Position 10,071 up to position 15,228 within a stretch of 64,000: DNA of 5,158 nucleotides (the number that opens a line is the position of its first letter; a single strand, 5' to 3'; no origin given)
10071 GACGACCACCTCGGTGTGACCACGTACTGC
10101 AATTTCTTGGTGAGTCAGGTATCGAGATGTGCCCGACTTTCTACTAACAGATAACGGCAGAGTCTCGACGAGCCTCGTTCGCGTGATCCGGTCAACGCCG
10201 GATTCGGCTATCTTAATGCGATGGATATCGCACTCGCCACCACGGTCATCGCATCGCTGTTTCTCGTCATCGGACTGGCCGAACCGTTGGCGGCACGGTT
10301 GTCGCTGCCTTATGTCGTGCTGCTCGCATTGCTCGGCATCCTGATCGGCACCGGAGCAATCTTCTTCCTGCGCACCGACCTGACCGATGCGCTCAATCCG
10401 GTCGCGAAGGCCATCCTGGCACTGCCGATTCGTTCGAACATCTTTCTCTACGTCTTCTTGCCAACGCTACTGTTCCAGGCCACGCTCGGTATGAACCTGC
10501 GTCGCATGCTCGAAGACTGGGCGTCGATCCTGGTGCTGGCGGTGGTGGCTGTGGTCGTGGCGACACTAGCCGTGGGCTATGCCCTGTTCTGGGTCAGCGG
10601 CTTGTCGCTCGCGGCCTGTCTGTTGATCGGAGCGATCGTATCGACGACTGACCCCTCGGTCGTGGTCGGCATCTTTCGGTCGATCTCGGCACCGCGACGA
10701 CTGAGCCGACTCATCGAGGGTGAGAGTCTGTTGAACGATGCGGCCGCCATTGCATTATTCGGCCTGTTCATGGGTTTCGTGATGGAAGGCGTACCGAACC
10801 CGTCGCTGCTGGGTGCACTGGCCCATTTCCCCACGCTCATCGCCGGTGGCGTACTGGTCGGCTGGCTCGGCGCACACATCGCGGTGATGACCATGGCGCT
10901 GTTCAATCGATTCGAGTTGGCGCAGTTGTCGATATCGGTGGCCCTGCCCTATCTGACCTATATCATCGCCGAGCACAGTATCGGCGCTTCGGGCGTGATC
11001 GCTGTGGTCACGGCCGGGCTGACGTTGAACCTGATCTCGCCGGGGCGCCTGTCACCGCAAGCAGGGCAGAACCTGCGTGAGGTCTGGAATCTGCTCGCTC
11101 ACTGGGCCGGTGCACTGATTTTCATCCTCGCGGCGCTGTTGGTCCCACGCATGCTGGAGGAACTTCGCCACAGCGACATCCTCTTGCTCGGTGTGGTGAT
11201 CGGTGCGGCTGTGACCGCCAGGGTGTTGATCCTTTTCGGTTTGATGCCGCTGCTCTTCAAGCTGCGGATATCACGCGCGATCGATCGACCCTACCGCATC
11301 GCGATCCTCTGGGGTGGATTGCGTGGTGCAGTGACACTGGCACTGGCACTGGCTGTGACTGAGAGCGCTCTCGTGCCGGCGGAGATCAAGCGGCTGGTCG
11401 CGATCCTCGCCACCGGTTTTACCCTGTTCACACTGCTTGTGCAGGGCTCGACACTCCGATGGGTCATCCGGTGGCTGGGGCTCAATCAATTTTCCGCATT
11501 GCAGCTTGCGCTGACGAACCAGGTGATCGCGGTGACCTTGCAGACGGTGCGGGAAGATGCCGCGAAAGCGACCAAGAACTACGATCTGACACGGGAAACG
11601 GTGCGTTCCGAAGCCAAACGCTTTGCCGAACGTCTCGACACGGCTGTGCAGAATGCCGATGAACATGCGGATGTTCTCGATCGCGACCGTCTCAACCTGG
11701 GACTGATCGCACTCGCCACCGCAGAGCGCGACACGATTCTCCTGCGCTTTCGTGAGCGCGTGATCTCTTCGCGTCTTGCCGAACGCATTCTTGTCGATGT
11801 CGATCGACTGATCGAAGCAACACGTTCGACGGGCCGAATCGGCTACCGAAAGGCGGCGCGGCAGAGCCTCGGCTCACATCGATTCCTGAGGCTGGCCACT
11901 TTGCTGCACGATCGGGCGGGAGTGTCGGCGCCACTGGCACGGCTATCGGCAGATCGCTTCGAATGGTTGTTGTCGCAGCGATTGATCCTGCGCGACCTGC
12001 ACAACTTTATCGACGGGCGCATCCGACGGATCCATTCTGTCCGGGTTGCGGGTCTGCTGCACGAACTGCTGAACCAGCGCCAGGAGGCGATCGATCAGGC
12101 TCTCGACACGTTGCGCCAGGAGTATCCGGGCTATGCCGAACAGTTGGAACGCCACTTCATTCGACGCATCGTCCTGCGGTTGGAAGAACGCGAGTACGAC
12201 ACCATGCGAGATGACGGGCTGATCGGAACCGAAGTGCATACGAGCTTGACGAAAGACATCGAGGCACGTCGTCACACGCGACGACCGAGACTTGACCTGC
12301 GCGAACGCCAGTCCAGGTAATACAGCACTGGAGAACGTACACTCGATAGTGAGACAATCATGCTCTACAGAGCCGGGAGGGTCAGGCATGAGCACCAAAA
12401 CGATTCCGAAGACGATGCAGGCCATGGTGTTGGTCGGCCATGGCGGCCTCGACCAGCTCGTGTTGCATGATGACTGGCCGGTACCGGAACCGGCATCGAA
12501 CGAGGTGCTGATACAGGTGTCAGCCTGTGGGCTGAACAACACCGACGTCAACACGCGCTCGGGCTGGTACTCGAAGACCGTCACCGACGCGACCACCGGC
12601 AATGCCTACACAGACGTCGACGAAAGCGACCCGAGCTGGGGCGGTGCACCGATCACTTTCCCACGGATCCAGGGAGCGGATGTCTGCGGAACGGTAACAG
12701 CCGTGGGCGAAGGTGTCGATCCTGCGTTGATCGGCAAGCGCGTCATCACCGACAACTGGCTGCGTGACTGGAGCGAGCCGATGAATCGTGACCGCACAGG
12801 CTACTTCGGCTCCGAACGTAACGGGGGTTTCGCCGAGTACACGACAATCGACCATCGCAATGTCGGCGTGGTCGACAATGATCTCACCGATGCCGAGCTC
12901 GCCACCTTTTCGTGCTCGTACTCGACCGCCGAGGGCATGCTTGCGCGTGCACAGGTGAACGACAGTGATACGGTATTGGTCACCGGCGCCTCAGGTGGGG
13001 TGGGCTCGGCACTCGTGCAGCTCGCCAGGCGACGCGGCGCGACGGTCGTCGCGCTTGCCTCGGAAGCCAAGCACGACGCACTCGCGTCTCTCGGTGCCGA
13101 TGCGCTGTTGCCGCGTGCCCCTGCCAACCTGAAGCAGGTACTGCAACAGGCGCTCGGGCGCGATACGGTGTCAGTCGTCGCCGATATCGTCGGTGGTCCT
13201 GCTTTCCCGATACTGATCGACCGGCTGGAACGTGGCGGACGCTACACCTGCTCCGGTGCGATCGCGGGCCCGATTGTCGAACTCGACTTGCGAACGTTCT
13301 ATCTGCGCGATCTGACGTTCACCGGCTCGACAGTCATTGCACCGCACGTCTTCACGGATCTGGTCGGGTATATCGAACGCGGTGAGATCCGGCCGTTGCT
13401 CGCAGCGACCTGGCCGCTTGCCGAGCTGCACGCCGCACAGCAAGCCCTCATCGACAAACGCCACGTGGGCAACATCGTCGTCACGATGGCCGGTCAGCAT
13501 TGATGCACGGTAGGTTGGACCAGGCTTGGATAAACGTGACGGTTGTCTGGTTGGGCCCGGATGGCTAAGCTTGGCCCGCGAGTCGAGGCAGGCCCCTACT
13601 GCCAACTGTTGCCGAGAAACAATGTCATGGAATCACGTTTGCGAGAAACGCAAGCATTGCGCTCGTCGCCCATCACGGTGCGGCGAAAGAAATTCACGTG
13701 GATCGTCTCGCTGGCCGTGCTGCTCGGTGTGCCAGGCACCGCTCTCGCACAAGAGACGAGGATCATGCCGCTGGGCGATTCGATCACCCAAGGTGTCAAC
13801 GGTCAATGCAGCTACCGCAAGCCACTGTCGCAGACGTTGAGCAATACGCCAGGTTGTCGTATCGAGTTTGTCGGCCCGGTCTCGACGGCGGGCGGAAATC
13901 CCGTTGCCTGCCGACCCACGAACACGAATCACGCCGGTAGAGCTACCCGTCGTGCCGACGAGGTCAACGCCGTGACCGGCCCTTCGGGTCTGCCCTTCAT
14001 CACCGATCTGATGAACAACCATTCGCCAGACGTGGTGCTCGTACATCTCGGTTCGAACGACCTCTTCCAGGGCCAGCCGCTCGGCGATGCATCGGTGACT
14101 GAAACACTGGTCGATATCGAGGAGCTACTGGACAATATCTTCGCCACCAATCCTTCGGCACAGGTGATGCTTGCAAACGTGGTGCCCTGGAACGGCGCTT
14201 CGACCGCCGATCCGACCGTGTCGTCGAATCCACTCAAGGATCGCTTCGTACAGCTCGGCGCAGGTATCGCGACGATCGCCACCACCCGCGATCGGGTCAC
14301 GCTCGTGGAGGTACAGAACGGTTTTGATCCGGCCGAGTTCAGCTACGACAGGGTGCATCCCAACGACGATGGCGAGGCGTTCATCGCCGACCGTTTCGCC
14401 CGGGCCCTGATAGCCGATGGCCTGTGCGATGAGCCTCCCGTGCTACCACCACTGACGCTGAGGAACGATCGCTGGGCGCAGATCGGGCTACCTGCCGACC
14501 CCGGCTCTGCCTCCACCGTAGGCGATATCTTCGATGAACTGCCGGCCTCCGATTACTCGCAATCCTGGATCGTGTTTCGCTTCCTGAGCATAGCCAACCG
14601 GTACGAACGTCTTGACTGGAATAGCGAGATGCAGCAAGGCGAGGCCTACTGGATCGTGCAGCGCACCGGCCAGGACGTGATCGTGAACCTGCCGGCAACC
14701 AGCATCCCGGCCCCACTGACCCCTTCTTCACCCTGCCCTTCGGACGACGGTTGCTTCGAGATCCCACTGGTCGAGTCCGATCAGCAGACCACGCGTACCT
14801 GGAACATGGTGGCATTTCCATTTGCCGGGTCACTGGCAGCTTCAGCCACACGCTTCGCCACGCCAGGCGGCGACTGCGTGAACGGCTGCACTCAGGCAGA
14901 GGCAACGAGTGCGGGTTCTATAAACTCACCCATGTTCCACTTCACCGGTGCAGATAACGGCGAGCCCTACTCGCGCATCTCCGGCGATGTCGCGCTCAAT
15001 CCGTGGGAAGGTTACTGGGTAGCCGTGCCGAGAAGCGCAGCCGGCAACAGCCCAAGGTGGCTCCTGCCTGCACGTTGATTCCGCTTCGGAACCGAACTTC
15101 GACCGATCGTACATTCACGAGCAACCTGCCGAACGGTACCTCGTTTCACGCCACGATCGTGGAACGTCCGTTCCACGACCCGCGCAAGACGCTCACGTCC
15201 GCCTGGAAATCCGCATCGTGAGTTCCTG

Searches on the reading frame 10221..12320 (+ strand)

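Call 61: search_protein_families(library=pfam, proteins=[window:10221-12320:+], max_evalue=0.00001)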
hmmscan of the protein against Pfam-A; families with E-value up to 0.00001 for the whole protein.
window:10221-12320:+ (699 aa): 1 family
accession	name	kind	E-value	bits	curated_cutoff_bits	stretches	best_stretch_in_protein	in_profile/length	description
PF00999.27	Na_H_Exchanger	-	1.2e-50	173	26.2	1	15-418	4-375/375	Sodium/hydrogen exchanger, transmembrane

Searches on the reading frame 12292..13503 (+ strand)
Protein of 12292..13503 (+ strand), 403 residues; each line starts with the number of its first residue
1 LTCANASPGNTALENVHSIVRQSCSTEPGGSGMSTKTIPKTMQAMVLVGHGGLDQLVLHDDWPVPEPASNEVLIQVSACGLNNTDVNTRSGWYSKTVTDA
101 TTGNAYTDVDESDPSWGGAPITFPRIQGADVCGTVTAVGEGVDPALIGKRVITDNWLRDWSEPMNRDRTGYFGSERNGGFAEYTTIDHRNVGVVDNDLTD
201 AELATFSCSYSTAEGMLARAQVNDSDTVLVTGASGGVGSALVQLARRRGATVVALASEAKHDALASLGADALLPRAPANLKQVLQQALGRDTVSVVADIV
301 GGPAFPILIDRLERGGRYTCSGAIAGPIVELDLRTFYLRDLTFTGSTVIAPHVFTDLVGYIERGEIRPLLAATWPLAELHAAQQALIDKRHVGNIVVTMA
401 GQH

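Call 61: search_protein_families(library=pfam, proteins=[window:12292-13503:+], max_evalue=0.00001)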
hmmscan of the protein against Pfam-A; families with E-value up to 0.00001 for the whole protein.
window:12292-13503:+ (403 aa): 3 families
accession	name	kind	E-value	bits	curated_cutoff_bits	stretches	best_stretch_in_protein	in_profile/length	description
PF00107.32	ADH_zinc_N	-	7.1e-17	62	31.8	1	236-358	1-124/129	Zinc-binding dehydrogenase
PF08240.17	ADH_N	-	2.9e-15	56.8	23.5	1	69-191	2-99/104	Alcohol dehydrogenase GroES-like domain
PF13602.12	ADH_zinc_N_2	-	4.6e-12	47.4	27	1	268-397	2-134/134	Zinc-binding dehydrogenase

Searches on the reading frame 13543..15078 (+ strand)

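Call 61: search_protein_families(library=pfam, proteins=[window:13543-15078:+], max_evalue=0.00001)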
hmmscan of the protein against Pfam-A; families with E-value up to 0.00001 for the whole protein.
window:13543-15078:+ (511 aa): 2 families
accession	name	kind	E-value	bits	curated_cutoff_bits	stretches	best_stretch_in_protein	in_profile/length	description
PF13472.12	Lipase_GDSL_2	-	2.7e-13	51.2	32.9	1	77-278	2-176/178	GDSL-like Lipase/Acylhydrolase family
PF00657.28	Lipase_GDSL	-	1.2e-08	35.8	23.6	1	74-285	1-208/208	GDSL-like Lipase/Acylhydrolase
